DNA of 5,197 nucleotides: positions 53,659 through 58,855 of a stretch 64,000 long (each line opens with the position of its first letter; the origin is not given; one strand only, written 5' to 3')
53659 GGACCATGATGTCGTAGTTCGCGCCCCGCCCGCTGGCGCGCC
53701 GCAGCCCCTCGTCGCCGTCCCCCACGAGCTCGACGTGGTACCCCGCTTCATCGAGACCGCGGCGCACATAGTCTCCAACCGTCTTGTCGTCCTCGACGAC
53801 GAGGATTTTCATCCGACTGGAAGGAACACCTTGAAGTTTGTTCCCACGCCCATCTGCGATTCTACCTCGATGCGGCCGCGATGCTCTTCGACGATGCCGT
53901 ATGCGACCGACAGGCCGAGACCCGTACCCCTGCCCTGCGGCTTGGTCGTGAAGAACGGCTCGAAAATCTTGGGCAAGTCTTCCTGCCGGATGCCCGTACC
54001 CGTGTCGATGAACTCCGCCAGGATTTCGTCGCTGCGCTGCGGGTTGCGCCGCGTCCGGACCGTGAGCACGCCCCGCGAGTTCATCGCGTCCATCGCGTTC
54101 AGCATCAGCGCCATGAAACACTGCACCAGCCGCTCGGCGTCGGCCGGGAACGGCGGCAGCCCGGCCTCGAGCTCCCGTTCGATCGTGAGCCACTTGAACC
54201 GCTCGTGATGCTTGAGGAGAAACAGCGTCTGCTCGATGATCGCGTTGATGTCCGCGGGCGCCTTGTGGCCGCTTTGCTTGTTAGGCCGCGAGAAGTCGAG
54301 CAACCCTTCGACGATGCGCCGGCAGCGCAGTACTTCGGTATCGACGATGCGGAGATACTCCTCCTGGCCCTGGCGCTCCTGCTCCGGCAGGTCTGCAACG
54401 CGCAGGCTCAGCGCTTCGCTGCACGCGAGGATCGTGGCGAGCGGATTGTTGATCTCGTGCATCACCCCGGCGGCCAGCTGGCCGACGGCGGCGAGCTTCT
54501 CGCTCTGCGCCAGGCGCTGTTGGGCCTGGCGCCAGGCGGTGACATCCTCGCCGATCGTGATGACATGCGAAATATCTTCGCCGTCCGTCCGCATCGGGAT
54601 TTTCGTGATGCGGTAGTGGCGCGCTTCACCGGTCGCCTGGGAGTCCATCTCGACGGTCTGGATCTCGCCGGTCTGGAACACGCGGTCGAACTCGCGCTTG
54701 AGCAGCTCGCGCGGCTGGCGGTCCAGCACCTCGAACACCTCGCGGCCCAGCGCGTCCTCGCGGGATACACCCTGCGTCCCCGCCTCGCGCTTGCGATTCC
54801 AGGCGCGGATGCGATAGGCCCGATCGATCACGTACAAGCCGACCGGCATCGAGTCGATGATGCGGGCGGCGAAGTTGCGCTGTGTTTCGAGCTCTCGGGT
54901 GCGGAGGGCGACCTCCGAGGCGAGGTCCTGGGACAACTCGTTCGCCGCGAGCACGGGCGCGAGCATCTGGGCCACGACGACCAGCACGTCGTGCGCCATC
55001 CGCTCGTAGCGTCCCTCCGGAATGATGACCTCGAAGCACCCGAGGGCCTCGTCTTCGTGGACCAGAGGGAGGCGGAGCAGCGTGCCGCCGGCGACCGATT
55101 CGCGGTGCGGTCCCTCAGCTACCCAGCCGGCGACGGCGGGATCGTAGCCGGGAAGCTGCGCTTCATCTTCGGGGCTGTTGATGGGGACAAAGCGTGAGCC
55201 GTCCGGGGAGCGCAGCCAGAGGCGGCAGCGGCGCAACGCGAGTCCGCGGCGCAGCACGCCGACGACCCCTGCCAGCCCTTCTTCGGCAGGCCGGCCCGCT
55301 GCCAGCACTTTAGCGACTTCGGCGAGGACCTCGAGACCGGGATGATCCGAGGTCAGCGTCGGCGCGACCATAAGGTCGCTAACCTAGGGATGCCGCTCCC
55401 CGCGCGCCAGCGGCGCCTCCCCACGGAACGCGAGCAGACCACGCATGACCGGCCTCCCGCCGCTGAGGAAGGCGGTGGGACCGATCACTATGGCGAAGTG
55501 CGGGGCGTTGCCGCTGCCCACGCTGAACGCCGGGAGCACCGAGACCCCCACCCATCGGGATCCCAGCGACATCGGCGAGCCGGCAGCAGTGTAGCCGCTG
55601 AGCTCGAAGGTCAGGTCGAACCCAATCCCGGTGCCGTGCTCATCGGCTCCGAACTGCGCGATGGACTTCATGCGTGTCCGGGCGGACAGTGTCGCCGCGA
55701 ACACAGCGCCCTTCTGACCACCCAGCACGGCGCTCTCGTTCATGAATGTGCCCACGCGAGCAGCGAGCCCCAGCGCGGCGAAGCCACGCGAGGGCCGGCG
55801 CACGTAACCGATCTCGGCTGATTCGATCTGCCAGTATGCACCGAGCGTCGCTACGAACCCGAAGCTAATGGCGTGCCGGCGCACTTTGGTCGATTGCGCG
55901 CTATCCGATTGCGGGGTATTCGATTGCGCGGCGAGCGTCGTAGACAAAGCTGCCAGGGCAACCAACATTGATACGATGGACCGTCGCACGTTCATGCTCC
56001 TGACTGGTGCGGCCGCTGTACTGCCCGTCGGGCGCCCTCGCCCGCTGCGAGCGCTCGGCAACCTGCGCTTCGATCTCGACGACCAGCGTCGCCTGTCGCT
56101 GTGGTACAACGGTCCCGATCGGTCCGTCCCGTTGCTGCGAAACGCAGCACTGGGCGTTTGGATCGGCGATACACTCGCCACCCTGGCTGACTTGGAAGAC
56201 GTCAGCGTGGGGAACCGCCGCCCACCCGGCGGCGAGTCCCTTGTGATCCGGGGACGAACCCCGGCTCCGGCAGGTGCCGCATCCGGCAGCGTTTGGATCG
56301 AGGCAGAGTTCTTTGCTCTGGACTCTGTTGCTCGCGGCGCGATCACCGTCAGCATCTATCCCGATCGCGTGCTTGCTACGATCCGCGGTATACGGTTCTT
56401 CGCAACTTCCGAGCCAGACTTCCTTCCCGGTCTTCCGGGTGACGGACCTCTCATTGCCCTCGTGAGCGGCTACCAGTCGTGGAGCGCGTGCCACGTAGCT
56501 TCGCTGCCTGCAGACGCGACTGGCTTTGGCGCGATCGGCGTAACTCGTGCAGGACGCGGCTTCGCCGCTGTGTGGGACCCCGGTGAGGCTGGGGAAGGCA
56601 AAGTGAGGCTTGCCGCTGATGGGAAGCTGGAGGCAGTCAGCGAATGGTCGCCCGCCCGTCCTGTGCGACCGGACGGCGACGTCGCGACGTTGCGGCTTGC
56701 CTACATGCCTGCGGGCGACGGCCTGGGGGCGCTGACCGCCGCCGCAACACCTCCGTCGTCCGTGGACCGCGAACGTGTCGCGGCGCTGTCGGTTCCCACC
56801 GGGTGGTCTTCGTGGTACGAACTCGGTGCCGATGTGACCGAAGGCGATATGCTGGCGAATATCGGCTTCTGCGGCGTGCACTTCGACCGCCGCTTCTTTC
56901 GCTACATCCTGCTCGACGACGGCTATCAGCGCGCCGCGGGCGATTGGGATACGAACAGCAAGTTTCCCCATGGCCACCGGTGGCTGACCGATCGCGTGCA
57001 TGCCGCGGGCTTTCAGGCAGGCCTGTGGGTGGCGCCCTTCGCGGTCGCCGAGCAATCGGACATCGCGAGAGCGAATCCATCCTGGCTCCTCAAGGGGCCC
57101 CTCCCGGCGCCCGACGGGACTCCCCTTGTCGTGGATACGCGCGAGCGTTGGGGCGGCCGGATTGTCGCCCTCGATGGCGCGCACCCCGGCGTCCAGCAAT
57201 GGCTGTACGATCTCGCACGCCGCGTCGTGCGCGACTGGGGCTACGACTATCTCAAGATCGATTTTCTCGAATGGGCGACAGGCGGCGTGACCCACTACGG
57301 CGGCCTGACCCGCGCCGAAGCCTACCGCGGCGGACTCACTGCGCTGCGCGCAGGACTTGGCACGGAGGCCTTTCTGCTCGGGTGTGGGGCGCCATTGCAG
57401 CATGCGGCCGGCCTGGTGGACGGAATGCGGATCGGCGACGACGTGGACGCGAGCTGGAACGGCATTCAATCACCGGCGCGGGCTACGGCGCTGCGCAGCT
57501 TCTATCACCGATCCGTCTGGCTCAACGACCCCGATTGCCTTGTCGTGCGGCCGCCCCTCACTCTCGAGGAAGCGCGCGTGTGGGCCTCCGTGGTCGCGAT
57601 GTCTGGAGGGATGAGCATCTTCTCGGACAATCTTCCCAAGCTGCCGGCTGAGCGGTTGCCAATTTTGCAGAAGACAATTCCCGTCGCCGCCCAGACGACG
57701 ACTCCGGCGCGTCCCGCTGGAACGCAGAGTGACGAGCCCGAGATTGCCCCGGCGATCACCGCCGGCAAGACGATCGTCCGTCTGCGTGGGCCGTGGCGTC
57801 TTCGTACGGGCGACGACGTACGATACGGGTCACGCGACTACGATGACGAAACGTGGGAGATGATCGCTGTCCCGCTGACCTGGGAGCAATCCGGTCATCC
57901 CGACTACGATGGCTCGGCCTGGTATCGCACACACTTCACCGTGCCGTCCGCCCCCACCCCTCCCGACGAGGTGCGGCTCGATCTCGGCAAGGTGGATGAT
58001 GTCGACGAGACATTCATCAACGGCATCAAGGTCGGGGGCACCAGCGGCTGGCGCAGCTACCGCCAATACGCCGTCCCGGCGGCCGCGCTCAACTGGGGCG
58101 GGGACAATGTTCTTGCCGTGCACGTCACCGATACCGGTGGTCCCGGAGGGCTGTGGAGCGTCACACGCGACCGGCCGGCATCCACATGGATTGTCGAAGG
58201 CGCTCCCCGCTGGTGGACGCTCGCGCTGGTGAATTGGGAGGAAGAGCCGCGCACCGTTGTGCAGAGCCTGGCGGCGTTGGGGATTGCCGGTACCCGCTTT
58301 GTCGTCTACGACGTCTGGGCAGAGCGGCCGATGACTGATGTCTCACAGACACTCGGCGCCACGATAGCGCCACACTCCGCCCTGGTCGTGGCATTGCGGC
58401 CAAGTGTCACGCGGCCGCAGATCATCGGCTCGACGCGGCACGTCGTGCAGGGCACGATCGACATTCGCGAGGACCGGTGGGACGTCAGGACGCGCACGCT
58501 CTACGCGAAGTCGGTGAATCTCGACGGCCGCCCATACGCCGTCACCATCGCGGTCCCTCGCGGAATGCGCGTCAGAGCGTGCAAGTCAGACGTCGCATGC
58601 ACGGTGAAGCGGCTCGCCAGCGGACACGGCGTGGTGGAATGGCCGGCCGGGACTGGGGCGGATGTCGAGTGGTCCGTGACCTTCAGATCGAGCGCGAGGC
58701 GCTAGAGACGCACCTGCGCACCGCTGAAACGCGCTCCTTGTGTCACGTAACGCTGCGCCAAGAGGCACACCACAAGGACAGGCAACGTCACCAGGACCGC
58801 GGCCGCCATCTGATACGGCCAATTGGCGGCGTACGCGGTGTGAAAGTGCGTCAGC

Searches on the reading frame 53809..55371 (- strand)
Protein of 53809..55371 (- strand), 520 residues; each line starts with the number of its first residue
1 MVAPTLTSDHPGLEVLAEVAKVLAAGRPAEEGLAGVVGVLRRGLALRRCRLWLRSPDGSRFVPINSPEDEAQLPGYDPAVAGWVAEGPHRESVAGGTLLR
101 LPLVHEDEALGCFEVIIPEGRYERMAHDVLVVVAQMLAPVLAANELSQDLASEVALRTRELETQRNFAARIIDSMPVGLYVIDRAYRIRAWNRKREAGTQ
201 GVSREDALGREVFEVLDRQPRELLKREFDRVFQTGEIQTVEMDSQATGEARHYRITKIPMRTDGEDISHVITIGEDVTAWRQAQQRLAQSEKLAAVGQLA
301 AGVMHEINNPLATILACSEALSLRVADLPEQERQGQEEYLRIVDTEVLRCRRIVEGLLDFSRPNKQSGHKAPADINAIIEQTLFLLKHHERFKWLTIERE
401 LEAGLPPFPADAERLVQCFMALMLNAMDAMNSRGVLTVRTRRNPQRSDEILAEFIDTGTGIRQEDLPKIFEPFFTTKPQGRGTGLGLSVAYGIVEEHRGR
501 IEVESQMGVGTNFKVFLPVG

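Call 47: search_protein_families(library=pfam, proteins=[window:53809-55371:-], max_evalue=0.001)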
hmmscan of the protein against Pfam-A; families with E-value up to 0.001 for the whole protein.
window:53809-55371:- (520 aa): 5 families
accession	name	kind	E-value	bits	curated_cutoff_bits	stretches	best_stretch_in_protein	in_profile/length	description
PF02518.31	HATPase_c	-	5.6e-23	81.9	26.4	1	411-519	2-109/111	Histidine kinase-, DNA gyrase B-, and HSP90-like ATPase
PF08448.16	PAS_4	-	2.6e-15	57.1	23.1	1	173-279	2-107/110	PAS fold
PF00512.31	HisKA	-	2.4e-13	50.3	26.9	1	296-364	2-64/66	His Kinase A (phospho-acceptor) domain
PF00989.32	PAS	-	9.9e-09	35.6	22.6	1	169-277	4-113/113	PAS fold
PF13426.13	PAS_9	-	6.3e-05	23.6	27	1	201-279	25-103/103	PAS domain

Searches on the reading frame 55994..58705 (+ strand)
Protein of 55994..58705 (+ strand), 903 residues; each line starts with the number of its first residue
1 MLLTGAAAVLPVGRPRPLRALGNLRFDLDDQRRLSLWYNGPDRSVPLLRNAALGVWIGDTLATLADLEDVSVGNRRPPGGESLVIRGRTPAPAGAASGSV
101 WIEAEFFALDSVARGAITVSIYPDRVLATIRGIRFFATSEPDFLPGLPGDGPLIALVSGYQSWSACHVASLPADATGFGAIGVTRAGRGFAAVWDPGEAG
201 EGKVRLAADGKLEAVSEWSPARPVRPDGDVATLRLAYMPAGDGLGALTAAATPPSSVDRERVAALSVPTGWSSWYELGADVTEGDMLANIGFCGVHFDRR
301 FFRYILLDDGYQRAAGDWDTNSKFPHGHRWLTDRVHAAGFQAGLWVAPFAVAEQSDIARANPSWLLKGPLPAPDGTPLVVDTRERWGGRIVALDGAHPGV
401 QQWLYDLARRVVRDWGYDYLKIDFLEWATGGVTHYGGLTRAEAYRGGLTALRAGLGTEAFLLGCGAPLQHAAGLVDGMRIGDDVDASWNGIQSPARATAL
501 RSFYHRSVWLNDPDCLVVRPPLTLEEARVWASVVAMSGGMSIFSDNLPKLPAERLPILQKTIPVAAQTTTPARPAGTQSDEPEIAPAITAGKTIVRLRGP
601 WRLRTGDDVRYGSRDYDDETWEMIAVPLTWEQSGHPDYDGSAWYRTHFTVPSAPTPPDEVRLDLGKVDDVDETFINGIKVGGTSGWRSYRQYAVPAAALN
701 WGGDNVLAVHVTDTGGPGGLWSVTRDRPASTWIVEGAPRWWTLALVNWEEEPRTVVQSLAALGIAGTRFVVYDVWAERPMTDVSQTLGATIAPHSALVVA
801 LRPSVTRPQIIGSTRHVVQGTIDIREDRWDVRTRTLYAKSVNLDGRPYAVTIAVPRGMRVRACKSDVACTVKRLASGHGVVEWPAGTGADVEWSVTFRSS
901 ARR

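Call 47: search_protein_families(library=pfam, proteins=[window:55994-58705:+], max_evalue=0.001)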
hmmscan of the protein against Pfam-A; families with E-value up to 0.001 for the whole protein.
window:55994-58705:+ (903 aa): 5 families
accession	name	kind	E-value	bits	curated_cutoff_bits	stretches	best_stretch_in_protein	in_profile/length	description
PF02065.24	Melibiase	-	1.8e-10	40.7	27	1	312-424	89-191/347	Melibiase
PF02837.24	Glyco_hydro_2_N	-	3.4e-05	24.3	28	1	616-711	40-133/169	Glycosyl hydrolases family 2, sugar binding domain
PF13364.12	BetaGal_ABD2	-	6.2e-05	24.1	23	1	634-715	31-110/112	Beta-galactosidase second all-beta domain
PF01055.32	Glyco_hydro_31_2nd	-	0.00038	20.3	23.5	1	305-429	41-161/328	Glycosyl hydrolases family 31 TIM-barrel domain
PF21467.3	BetaGal_gal-bd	-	0.00075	20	27.3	0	642-703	2-60/62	Beta-galactosidase, galactose-binding domain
